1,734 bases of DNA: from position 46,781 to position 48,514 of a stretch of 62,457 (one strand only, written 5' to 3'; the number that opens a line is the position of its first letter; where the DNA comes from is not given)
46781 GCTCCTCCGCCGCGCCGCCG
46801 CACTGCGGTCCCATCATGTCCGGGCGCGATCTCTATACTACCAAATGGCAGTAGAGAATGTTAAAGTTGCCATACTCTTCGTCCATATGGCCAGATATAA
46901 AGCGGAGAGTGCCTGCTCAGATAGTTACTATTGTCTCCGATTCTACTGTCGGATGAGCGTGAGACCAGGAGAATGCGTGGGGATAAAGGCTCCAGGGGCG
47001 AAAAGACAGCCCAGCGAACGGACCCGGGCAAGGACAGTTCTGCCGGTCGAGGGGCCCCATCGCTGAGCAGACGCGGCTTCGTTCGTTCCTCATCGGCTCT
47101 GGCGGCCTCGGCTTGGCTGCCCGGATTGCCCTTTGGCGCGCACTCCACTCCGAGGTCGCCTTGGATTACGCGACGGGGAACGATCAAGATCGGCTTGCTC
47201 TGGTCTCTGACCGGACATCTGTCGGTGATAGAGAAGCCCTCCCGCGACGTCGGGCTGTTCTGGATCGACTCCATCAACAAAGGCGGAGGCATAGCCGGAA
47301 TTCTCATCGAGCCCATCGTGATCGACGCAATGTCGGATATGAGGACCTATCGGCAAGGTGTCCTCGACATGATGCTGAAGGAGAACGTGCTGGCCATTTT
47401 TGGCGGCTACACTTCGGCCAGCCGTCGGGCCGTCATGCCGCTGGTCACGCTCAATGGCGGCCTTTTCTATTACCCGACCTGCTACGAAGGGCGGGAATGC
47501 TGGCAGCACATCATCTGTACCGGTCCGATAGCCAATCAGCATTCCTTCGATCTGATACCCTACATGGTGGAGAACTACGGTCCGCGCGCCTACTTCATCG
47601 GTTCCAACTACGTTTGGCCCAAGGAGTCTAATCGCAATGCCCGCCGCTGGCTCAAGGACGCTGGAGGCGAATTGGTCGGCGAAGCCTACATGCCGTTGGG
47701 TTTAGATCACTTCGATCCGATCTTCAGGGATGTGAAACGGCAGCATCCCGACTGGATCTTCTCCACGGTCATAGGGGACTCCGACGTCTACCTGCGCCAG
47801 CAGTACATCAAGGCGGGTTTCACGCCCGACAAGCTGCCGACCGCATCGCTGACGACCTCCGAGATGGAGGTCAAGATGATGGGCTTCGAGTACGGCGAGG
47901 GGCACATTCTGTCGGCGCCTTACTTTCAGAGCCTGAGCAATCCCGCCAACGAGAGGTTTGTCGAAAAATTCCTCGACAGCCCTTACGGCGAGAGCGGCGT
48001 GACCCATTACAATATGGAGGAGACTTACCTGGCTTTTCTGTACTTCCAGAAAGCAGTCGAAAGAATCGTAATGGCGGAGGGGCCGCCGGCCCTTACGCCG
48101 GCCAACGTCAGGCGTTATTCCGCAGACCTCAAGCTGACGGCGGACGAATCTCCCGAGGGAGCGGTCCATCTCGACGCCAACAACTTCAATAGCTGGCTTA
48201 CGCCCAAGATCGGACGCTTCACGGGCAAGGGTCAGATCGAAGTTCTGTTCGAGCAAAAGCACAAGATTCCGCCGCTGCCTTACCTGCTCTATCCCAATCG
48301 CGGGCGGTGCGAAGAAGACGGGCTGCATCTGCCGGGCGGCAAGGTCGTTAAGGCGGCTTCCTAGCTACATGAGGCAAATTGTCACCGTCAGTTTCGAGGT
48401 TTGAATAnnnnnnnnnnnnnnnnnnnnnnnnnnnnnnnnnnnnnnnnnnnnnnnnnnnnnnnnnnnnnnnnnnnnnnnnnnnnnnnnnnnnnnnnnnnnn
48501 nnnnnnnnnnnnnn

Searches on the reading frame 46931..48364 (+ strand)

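Call 58: search_protein_families(library=pfam, proteins=[window:46931-48364:+], max_evalue=0.0001)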
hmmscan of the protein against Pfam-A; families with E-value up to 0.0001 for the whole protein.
window:46931-48364:+ (477 aa): 2 families
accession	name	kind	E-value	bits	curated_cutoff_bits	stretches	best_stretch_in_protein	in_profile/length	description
PF13433.12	Peripla_BP_5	-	4.3e-98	329.2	27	1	85-454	1-360/363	Periplasmic binding protein domain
PF13458.12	Peripla_BP_6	-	7.3e-55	187.4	31.7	1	84-412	1-320/343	Periplasmic binding protein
